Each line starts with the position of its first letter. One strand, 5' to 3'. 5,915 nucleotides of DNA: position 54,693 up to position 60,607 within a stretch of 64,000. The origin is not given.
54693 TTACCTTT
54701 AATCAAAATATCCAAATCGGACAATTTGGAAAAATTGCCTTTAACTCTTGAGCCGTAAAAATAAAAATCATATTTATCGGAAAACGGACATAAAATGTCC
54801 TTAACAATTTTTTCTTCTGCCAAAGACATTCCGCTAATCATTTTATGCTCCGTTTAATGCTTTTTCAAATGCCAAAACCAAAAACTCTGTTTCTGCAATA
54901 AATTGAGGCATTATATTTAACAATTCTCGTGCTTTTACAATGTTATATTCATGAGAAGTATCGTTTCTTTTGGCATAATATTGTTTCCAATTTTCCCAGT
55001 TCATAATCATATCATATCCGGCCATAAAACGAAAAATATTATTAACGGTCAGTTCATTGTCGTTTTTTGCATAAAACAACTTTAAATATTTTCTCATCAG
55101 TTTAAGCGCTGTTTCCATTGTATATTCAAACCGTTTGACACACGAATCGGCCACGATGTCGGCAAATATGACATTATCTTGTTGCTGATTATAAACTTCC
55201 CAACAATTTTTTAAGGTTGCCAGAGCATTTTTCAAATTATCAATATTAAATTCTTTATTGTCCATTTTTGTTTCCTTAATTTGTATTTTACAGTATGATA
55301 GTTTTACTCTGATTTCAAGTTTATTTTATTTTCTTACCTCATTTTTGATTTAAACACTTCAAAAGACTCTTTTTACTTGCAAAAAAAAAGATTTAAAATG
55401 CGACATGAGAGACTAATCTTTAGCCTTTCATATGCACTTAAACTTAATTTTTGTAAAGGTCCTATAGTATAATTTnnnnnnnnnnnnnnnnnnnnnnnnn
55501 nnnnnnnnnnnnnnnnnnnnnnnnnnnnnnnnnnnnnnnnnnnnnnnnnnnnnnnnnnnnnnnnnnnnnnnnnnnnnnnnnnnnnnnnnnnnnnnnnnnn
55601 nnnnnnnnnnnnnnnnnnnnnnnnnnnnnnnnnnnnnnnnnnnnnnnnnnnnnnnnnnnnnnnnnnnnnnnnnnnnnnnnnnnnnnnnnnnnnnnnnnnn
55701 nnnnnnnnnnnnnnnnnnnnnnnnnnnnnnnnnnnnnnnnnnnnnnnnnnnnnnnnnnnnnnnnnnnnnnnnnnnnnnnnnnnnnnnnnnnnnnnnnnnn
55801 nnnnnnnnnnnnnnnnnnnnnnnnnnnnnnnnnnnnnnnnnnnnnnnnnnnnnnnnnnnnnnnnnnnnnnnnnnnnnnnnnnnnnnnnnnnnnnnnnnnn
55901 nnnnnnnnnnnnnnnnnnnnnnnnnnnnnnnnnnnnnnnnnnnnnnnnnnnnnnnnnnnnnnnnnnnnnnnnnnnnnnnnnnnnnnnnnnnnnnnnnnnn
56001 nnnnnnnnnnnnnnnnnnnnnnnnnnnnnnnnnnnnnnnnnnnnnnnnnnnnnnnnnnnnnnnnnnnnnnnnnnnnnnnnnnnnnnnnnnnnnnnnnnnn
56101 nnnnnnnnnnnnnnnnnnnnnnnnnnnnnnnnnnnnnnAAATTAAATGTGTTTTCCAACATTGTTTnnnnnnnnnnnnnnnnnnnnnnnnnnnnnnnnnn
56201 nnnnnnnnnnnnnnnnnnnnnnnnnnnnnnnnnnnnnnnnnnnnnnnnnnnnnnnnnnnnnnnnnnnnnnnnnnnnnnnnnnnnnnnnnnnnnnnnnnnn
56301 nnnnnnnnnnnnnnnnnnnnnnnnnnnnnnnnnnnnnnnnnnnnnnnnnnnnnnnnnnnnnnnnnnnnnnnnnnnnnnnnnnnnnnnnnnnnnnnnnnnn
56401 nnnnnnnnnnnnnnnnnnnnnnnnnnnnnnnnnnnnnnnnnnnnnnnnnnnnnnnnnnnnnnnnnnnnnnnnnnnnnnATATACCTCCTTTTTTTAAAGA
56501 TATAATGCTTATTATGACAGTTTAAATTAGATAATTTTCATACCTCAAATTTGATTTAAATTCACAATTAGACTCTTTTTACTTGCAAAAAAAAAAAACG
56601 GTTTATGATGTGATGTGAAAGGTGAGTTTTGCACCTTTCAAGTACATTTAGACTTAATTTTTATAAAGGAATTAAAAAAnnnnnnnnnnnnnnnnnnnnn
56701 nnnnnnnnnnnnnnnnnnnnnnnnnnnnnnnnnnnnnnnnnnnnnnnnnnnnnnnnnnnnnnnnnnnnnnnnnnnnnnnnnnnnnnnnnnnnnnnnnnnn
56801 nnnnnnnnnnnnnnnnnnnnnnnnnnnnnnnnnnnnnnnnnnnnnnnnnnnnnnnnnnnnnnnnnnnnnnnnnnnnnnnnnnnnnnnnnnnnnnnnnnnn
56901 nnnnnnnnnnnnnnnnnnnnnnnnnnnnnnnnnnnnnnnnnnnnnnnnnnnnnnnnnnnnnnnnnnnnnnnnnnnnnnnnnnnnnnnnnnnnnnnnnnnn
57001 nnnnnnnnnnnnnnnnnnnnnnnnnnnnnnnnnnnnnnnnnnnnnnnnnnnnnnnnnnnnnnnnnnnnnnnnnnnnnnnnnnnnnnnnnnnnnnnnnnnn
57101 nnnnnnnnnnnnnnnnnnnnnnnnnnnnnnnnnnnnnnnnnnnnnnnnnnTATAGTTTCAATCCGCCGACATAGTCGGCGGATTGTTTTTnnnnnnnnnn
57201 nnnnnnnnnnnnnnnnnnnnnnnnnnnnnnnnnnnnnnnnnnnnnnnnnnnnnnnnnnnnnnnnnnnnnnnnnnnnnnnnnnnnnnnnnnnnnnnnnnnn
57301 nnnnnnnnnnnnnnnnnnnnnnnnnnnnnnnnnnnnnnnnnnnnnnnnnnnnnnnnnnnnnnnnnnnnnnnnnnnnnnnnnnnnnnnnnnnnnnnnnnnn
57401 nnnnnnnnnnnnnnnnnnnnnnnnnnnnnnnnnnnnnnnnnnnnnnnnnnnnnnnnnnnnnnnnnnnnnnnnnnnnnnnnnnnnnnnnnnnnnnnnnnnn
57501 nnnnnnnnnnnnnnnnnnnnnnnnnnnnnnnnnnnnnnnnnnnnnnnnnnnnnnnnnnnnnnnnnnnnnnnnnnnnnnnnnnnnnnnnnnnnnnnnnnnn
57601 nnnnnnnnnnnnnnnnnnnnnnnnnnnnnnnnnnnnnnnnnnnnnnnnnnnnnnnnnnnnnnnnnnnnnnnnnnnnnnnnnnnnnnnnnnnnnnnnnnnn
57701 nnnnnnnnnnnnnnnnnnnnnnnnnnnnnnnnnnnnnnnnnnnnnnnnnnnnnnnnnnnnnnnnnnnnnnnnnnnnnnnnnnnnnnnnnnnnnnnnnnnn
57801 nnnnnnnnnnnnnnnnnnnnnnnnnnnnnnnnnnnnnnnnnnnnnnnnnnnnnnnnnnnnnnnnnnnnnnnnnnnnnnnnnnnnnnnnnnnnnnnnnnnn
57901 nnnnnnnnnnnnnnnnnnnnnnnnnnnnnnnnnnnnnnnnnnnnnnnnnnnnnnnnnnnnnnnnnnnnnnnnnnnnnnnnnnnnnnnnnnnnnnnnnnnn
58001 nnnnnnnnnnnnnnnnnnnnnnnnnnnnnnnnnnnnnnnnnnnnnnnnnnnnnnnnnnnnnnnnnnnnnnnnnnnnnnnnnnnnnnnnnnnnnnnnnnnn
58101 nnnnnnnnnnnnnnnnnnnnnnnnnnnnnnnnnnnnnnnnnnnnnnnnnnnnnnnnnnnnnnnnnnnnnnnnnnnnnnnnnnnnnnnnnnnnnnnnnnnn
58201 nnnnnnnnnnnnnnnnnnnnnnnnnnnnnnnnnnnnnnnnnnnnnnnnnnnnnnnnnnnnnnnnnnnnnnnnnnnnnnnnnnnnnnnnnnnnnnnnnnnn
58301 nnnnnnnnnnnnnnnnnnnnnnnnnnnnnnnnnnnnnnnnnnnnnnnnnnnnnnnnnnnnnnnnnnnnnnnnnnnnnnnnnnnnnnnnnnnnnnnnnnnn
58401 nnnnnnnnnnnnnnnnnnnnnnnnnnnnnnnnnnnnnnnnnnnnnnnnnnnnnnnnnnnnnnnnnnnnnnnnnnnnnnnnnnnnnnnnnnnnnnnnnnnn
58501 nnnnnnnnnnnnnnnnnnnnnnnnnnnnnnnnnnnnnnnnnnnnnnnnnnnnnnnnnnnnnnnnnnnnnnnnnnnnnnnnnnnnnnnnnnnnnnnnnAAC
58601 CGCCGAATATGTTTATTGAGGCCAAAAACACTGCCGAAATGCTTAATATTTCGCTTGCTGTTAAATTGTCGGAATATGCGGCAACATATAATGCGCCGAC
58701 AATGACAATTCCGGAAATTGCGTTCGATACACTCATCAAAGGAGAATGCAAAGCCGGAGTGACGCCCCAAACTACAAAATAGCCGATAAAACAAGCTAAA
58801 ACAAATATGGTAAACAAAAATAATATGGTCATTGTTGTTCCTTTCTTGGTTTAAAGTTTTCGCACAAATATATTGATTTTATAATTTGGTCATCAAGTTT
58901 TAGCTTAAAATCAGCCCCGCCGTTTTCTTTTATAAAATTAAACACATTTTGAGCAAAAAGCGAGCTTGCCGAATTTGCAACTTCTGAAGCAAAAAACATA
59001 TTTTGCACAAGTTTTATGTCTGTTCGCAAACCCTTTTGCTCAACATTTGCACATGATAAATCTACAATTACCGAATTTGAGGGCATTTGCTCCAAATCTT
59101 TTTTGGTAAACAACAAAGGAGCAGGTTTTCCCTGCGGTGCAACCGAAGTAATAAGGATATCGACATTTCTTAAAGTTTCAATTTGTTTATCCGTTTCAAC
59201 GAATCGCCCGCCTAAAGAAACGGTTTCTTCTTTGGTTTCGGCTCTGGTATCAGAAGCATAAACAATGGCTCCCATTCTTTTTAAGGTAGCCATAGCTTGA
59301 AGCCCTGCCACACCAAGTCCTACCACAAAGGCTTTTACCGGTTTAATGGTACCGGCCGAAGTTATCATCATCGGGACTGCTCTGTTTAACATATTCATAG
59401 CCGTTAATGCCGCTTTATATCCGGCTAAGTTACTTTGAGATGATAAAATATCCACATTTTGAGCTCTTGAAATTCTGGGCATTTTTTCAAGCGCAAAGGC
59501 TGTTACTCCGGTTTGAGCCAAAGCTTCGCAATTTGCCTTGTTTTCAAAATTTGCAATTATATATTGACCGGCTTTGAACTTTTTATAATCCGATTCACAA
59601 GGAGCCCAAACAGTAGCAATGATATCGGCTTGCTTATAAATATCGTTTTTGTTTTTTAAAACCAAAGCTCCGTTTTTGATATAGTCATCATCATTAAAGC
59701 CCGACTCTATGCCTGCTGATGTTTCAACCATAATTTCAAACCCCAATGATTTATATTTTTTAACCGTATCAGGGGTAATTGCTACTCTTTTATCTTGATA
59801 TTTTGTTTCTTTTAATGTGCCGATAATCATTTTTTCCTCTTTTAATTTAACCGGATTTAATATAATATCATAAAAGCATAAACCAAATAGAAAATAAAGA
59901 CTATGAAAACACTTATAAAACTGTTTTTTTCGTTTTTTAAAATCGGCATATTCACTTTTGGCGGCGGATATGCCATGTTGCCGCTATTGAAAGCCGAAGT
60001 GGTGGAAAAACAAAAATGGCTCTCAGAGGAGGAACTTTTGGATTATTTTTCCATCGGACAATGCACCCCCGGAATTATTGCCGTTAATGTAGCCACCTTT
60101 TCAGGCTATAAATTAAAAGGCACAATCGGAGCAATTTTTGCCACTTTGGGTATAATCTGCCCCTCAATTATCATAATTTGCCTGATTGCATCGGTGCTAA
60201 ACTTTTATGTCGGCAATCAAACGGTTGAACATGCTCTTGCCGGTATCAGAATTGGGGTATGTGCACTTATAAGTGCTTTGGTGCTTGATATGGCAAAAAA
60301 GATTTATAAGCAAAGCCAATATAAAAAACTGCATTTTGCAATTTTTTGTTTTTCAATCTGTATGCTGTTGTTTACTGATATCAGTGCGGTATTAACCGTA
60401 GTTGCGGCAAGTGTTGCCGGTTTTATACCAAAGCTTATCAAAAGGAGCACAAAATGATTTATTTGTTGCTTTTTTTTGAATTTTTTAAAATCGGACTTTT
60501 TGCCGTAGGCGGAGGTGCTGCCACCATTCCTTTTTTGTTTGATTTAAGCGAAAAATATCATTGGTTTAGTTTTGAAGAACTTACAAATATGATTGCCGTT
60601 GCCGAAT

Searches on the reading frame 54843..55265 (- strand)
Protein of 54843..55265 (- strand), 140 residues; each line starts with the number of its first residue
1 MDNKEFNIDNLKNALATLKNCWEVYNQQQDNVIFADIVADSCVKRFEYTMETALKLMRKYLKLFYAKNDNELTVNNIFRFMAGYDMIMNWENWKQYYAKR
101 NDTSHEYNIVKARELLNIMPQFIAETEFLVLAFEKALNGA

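Call 59: search_protein_families(library=pfam, proteins=[window:54843-55265:-], max_evalue=0.01)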
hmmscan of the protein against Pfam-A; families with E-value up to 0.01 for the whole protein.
window:54843-55265:- (140 aa): 2 families
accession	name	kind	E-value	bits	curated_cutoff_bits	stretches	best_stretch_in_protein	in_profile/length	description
PF08780.16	NTase_sub_bind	-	1.2e-21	77.5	31.8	1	7-129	2-120/126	Nucleotidyltransferase substrate binding protein like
PF24816.2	Ig_CFAP65__9th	-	0.0043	17.5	24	1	5-121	21-126/170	Cilia- and flagella-associated protein 65-like, Ig-like domain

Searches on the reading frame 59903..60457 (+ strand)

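Call 59: search_protein_families(library=pfam, proteins=[window:59903-60457:+], max_evalue=0.01)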
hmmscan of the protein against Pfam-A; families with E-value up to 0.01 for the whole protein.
window:59903-60457:+ (184 aa): 1 family
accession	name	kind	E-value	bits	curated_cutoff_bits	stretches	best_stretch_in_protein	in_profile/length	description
PF02417.20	Chromate_transp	-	2.5e-50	171.2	28.6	1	5-174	1-166/166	Chromate transporter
